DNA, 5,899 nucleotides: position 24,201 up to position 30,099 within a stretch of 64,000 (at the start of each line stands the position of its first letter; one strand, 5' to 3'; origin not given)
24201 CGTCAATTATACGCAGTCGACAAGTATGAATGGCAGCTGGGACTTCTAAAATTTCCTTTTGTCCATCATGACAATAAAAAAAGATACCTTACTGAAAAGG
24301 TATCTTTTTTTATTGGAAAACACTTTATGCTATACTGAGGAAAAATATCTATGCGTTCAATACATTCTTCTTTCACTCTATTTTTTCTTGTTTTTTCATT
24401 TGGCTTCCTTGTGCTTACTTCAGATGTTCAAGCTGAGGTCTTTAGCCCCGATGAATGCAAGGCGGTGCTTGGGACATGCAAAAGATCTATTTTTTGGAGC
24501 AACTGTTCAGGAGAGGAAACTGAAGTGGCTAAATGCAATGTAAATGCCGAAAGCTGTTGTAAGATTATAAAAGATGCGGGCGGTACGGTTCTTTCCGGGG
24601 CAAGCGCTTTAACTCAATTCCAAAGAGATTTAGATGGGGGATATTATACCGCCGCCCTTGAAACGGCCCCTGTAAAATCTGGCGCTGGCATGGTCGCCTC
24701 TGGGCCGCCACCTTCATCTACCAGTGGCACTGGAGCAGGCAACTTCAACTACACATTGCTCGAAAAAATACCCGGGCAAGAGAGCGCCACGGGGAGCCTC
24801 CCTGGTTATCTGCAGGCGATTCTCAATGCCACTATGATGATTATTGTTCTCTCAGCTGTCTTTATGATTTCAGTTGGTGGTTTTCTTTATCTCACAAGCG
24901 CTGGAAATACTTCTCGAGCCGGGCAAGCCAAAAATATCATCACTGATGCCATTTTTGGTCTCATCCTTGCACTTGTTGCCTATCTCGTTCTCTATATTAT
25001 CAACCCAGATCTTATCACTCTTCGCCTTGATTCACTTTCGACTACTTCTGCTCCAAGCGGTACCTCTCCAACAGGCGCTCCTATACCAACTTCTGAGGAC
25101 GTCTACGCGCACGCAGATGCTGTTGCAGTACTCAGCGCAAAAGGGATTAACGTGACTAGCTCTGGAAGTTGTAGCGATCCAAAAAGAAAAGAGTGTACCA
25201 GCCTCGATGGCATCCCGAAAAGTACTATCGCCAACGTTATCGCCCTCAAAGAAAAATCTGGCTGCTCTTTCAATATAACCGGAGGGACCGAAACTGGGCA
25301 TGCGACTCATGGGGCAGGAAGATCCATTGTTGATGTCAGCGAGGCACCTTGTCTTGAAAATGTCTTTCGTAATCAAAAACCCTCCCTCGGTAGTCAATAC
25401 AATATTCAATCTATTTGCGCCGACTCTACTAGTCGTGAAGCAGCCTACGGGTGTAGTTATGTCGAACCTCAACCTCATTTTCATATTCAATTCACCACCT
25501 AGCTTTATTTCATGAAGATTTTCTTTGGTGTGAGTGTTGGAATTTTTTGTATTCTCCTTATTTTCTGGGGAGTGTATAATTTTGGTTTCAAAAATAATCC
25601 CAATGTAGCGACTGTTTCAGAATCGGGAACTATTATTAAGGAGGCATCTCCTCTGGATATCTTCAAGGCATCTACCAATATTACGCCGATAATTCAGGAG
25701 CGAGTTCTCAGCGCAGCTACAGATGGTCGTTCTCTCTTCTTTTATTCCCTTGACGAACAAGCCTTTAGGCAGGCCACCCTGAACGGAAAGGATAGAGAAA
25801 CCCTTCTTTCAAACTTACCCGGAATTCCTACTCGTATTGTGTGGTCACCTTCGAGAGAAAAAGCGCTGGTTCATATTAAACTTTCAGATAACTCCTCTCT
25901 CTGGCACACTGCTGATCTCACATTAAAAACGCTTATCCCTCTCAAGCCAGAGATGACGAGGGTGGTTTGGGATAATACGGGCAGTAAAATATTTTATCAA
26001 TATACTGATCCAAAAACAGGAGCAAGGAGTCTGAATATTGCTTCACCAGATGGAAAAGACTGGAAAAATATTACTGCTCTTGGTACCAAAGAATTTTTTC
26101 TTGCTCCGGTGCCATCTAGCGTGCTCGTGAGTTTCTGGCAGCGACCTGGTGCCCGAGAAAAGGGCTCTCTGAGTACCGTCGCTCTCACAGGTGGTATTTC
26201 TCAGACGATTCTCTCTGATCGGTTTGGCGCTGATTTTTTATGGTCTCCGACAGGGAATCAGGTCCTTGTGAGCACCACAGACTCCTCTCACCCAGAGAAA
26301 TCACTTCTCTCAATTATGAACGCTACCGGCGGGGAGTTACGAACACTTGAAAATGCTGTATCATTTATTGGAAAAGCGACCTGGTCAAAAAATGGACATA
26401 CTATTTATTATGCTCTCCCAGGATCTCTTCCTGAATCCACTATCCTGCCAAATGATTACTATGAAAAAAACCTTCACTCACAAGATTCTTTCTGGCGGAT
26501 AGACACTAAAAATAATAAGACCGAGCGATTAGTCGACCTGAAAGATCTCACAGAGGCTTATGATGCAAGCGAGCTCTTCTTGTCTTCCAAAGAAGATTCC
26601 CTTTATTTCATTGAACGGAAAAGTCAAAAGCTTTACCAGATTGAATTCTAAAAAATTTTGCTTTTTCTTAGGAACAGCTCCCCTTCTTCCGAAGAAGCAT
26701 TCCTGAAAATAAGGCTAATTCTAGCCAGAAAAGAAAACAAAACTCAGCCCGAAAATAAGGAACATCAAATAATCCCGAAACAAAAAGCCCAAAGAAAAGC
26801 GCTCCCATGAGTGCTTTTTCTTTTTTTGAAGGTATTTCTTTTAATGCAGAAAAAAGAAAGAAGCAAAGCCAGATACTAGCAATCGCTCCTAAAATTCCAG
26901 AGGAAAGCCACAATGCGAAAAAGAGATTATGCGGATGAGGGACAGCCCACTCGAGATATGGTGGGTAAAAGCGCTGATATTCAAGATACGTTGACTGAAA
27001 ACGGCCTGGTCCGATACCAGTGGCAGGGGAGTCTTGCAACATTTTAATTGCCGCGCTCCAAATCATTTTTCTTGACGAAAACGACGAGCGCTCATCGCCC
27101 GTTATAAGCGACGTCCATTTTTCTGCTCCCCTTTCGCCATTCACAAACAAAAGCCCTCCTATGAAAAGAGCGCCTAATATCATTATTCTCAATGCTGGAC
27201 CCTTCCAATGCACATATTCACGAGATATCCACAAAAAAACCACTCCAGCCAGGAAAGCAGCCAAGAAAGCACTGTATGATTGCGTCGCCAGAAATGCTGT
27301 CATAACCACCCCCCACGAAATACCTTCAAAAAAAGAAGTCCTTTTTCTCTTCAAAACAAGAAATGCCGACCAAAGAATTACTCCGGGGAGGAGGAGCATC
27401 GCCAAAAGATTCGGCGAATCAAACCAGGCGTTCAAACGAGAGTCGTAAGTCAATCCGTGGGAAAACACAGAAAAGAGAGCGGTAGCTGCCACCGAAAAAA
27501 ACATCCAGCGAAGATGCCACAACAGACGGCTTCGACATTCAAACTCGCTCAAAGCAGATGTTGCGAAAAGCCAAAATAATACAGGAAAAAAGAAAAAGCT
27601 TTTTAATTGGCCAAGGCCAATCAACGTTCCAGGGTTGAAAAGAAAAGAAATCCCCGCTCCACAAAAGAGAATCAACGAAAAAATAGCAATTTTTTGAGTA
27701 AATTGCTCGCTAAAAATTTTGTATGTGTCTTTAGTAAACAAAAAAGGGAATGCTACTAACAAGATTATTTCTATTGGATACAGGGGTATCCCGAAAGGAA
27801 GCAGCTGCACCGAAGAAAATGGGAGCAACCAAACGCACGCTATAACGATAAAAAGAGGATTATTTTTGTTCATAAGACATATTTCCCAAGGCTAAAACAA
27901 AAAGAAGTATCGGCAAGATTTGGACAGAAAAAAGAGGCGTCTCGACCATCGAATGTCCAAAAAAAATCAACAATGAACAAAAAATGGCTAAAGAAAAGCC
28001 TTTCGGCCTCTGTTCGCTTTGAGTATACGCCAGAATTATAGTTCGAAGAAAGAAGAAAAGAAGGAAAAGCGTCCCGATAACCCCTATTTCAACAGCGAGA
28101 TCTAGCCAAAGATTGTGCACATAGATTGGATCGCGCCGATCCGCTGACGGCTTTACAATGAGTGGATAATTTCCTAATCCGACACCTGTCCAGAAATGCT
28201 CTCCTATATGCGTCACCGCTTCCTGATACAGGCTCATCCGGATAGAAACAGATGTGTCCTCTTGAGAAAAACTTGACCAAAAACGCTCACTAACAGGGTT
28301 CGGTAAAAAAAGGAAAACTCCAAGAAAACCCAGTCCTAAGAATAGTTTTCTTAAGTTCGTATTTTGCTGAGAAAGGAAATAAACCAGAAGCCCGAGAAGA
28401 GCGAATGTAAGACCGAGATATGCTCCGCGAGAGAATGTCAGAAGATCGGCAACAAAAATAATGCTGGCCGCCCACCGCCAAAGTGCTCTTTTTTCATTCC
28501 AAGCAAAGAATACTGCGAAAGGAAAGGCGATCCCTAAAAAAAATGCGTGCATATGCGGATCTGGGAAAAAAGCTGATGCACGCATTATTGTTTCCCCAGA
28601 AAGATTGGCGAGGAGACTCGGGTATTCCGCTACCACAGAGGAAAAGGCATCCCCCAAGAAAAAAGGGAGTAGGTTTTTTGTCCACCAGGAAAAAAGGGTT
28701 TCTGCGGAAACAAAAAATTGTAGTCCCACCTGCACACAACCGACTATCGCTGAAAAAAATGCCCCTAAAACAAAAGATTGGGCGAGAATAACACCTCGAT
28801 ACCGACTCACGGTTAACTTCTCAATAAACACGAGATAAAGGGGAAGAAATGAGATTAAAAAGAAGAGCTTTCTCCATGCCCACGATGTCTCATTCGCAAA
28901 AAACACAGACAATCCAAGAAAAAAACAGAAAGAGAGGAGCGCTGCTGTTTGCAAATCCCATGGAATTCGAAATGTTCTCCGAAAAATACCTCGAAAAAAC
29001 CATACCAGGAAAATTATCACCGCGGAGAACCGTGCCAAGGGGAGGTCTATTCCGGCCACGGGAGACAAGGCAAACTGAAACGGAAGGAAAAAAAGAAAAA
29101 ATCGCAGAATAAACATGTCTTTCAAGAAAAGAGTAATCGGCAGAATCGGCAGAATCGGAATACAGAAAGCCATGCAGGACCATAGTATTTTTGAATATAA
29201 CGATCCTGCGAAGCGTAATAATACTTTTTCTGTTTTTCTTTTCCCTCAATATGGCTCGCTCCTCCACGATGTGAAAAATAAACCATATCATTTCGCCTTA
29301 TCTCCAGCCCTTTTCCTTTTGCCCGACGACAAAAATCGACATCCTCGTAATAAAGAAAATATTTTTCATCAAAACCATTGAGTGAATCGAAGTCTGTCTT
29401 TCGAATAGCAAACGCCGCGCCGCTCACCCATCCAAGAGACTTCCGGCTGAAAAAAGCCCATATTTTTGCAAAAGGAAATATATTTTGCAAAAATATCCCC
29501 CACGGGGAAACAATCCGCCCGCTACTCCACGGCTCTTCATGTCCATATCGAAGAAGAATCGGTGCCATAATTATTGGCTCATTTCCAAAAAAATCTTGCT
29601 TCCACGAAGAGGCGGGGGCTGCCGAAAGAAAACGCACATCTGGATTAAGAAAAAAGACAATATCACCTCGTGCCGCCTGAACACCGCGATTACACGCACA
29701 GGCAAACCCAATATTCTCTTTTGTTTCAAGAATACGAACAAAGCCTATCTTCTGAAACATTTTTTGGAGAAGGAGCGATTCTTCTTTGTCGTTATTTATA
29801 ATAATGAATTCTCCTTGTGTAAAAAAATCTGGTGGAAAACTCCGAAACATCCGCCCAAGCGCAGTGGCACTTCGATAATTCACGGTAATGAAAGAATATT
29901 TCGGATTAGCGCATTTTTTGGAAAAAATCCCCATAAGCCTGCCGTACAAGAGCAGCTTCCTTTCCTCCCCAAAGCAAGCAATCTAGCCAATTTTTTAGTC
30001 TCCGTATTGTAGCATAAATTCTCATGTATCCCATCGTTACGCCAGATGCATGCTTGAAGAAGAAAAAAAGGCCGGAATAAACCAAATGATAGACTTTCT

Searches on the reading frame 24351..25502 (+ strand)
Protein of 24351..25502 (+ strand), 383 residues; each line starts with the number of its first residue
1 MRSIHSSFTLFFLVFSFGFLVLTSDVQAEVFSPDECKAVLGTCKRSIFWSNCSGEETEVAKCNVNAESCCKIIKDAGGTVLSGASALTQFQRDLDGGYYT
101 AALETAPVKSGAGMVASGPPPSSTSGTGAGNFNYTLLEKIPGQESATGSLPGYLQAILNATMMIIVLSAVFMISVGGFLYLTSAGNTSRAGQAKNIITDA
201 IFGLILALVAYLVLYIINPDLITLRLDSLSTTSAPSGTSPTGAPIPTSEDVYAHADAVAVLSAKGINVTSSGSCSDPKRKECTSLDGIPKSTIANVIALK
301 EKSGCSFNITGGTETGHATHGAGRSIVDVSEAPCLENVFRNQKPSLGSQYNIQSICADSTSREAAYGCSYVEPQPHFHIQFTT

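Call 10: search_protein_families(library=pfam, proteins=[window:24351-25502:+])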
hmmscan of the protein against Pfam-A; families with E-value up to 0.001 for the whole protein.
window:24351-25502:+ (383 aa): 1 family
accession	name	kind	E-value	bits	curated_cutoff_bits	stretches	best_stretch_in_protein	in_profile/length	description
PF18895.5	T4SS_pilin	-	5.4e-07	30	26.6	1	148-216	3-70/71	Type IV secretion system pilin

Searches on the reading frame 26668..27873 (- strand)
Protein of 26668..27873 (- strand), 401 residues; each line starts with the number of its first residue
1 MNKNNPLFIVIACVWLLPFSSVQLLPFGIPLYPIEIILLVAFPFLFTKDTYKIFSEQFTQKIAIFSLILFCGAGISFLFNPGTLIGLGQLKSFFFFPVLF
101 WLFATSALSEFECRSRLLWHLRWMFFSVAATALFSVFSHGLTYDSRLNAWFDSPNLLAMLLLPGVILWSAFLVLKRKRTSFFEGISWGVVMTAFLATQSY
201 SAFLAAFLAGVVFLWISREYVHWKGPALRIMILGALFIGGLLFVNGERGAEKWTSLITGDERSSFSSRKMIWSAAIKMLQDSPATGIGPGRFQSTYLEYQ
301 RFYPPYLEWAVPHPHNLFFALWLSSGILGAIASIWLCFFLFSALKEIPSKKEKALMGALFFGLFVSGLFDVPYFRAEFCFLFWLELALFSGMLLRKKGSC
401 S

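Call 10: search_protein_families(library=pfam, proteins=[window:26668-27873:-])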
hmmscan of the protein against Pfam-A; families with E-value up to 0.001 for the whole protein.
window:26668-27873:- (401 aa): 1 family
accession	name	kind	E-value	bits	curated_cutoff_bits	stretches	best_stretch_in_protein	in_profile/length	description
PF04932.20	Wzy_C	-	1.1e-18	68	31.7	1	192-332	8-147/149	O-Antigen ligase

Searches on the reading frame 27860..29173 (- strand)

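Call 10: search_protein_families(library=pfam, proteins=[window:27860-29173:-])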
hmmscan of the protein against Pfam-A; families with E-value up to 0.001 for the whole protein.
window:27860-29173:- (437 aa): 1 family
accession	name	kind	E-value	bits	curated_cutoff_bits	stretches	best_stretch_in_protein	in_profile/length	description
PF04932.20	Wzy_C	-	4.4e-19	69.2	31.7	1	236-372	3-149/149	O-Antigen ligase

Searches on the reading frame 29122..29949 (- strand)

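Call 10: search_protein_families(library=pfam, proteins=[window:29122-29949:-])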
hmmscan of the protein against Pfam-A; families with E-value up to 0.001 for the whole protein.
window:29122-29949:- (275 aa): 4 families
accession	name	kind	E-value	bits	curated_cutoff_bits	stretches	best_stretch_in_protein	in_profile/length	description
PF00535.33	Glycos_transf_2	-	2.5e-07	31.2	23.3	1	19-107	1-91/168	Glycosyl transferase family 2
PF02709.20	Glyco_transf_7C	-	3.9e-07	30.1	23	1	177-222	21-67/78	N-terminal domain of galactosyltransferase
PF10111.15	Glyco_tranf_2_2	-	6.5e-05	23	27.3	0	45-105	29-92/276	Glycosyltransferase like family 2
PF13632.12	Glyco_trans_2_3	-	0.00071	19.9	27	0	169-270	67-170/198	Glycosyl transferase family group 2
